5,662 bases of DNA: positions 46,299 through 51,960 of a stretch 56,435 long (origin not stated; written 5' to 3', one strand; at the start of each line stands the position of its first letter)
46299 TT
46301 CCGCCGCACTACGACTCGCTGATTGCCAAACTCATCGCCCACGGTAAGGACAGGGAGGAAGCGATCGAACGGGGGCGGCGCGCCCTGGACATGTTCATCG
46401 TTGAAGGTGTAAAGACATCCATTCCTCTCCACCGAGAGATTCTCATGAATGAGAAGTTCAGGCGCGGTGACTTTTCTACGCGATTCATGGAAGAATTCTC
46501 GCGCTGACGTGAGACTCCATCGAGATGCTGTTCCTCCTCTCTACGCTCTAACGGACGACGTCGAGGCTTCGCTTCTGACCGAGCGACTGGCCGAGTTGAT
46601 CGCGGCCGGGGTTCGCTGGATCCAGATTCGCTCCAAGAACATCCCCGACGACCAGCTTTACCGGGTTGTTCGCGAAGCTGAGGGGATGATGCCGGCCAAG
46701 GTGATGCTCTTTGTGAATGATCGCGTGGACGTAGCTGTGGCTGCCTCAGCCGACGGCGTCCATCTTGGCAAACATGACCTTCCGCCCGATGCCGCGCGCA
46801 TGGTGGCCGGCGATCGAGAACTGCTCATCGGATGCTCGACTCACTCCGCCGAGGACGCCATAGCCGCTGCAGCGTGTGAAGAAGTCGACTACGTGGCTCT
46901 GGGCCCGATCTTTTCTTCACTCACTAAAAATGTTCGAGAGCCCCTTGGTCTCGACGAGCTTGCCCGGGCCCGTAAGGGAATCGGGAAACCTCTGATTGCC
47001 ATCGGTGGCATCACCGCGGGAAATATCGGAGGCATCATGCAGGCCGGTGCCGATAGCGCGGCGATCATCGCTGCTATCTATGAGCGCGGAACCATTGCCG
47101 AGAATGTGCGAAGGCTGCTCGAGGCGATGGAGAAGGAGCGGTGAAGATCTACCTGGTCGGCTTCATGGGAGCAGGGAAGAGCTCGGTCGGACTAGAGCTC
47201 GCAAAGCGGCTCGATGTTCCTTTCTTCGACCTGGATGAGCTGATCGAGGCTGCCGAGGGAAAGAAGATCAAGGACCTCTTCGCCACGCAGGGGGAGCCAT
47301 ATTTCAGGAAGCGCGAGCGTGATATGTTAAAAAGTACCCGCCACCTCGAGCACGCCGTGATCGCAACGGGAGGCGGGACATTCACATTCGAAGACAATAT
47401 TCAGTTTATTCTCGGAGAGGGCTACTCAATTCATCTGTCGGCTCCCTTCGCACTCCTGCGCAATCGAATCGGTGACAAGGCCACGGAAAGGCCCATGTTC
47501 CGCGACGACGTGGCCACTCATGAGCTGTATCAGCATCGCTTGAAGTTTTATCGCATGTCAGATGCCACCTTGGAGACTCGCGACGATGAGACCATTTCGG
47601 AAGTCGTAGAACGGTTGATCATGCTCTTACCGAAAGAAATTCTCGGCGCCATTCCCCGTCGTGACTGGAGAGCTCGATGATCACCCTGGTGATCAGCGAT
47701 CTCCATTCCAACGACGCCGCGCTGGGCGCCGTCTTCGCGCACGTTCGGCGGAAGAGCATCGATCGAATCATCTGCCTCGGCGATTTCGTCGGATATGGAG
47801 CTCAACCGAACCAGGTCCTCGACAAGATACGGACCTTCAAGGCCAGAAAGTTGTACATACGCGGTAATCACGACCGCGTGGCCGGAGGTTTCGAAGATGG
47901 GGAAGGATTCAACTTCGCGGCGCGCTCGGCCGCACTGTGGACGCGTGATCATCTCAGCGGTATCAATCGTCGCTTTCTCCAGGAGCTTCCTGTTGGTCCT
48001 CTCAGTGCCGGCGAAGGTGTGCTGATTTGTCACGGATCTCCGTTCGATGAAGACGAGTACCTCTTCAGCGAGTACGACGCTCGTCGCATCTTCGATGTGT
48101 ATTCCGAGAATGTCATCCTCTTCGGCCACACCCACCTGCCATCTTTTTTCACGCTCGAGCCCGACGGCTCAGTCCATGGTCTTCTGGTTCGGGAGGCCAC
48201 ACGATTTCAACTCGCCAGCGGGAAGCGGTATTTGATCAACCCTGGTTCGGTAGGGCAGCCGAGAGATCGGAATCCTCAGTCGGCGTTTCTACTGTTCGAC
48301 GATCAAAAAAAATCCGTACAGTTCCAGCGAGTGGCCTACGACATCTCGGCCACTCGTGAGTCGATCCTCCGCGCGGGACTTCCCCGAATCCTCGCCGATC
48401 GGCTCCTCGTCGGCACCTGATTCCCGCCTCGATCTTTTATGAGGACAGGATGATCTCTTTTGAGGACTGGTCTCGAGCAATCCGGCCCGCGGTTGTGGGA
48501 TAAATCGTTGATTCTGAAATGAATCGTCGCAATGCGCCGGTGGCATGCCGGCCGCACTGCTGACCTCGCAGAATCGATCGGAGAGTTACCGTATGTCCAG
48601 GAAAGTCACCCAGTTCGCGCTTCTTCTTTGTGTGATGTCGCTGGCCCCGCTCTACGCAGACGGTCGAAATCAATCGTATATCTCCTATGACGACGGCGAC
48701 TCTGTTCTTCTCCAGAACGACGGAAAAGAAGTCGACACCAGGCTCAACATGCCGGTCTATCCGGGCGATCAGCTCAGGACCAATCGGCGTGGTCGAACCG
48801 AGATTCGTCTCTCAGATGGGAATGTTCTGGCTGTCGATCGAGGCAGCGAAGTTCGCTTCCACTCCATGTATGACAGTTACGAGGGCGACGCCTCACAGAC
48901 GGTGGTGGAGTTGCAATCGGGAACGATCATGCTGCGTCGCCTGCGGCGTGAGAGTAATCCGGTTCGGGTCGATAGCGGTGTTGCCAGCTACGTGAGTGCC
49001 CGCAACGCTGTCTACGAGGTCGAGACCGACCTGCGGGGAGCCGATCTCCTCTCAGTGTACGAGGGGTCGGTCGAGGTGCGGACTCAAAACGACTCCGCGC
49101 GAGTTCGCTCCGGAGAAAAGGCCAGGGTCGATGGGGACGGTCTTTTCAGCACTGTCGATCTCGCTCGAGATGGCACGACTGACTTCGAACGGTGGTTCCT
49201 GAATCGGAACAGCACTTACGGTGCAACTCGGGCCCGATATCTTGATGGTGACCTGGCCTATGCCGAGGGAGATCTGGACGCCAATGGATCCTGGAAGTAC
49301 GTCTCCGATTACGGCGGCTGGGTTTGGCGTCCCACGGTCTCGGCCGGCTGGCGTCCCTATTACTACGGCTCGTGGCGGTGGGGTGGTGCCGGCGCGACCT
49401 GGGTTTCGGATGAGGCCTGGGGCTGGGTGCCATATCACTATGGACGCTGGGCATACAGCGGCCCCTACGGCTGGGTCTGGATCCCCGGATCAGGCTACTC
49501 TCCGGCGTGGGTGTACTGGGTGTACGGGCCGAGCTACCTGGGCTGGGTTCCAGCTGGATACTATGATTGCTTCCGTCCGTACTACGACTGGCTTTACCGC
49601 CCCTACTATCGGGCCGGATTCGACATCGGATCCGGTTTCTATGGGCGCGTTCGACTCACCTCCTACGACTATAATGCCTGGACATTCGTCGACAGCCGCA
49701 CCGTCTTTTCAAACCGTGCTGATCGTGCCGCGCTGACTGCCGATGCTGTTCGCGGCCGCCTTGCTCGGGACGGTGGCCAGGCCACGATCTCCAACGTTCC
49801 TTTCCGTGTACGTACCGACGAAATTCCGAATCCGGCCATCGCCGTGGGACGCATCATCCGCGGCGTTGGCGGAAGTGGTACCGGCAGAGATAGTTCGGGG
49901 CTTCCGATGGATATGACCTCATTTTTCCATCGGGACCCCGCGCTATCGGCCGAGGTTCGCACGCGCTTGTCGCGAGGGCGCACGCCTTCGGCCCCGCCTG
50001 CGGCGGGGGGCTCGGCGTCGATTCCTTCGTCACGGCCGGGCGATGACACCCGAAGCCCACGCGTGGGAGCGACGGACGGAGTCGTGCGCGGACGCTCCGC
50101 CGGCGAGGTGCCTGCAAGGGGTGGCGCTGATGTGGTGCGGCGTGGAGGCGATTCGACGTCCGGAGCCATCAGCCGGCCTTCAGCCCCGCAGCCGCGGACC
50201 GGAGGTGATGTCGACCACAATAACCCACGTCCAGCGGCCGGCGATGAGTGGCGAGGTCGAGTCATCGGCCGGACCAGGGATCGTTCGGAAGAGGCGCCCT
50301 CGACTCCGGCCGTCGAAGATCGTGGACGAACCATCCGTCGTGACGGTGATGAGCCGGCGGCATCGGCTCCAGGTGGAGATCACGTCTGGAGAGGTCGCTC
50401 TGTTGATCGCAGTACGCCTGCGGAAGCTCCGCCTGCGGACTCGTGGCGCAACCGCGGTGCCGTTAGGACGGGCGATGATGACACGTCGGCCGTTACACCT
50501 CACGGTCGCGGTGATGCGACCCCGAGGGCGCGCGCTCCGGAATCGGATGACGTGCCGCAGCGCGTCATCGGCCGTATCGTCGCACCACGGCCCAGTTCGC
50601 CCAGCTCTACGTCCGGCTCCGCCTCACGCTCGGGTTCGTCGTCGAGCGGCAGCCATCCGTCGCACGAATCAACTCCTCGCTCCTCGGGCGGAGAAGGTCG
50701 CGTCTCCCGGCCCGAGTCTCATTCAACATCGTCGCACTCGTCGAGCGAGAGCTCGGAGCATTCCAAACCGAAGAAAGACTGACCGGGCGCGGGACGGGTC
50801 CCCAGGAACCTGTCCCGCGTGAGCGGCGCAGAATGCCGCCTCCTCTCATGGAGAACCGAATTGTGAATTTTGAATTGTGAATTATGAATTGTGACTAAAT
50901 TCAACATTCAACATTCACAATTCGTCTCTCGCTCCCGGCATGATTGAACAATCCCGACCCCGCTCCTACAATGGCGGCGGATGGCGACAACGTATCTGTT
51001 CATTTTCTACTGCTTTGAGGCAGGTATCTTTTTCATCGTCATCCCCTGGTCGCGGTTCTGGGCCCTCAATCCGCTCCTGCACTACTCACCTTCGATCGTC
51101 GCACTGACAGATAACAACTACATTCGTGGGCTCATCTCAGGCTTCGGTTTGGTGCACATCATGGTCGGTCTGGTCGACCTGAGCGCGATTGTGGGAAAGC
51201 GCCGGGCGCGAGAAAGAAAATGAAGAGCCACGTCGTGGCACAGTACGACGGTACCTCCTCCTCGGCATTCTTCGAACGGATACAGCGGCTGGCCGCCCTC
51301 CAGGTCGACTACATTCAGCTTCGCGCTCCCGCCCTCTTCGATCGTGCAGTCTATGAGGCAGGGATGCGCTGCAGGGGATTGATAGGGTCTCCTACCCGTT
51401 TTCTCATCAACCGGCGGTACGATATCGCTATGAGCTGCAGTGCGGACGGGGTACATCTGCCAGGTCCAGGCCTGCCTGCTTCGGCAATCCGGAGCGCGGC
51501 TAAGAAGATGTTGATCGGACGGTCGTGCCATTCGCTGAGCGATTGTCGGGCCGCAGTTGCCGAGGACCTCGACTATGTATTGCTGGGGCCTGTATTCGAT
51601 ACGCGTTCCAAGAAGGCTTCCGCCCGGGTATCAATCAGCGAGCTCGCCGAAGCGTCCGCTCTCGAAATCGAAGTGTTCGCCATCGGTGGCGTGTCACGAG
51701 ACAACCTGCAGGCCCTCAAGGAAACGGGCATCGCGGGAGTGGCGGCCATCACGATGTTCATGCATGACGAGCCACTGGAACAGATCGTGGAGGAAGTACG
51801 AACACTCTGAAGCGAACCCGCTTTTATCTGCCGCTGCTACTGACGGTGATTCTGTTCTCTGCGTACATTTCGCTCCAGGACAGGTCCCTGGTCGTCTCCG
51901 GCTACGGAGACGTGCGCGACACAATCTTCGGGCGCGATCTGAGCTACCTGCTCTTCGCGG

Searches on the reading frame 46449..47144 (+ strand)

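Call 30: search_protein_families(library=pfam, proteins=[window:46449-47144:+], max_evalue=0.0001)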
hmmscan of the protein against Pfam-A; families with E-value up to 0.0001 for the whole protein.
window:46449-47144:+ (231 aa): 1 family
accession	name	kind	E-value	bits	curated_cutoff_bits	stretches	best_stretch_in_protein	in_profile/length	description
PF02581.23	TMP-TENI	-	3.6e-47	160.5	27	1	31-210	1-180/180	Thiamine monophosphate synthase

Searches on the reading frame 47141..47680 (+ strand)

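Call 30: search_protein_families(library=pfam, proteins=[window:47141-47680:+], max_evalue=0.0001)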
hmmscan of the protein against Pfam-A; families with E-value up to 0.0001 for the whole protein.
window:47141-47680:+ (179 aa): 1 family
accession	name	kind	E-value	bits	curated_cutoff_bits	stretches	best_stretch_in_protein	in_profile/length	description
PF01202.28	SKI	-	1.4e-38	132.9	22.1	1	9-161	1-156/159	Shikimate kinase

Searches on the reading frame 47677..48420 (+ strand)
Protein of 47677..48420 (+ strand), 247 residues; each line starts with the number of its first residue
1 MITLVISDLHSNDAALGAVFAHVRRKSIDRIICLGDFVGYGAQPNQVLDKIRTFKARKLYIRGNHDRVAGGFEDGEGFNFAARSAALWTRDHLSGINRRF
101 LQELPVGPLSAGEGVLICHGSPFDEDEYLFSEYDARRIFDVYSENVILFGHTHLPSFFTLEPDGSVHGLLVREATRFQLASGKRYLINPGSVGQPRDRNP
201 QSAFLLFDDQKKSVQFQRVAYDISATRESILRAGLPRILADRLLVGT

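Call 30: search_protein_families(library=pfam, proteins=[window:47677-48420:+], max_evalue=0.0001)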
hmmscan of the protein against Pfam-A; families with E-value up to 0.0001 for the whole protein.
window:47677-48420:+ (247 aa): 2 families
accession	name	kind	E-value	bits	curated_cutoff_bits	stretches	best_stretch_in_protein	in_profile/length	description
PF12850.12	Metallophos_2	-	6e-20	72.3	27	1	1-206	1-148/154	Calcineurin-like phosphoesterase superfamily domain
PF00149.33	Metallophos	-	3.1e-18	67.3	21.5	1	3-154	3-190/191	Calcineurin-like phosphoesterase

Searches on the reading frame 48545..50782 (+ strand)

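Call 30: search_protein_families(library=pfam, proteins=[window:48545-50782:+], max_evalue=0.0001)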
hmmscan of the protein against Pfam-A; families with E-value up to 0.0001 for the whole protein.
window:48545-50782:+ (745 aa): 2 families
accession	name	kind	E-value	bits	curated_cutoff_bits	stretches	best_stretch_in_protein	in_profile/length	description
PF20245.3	DUF6600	-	4.2e-24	85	27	1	243-339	3-100/102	Family of unknown function (DUF6600)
PF04773.18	FecR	-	2.1e-09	38.1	24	1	75-177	1-97/97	FecR protein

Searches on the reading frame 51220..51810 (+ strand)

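Call 30: search_protein_families(library=pfam, proteins=[window:51220-51810:+], max_evalue=0.0001)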
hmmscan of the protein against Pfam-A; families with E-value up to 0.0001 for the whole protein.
window:51220-51810:+ (196 aa): 1 family
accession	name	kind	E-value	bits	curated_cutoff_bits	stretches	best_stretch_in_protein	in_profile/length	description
PF02581.23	TMP-TENI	-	4.2e-37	127.7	27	1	14-178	11-178/180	Thiamine monophosphate synthase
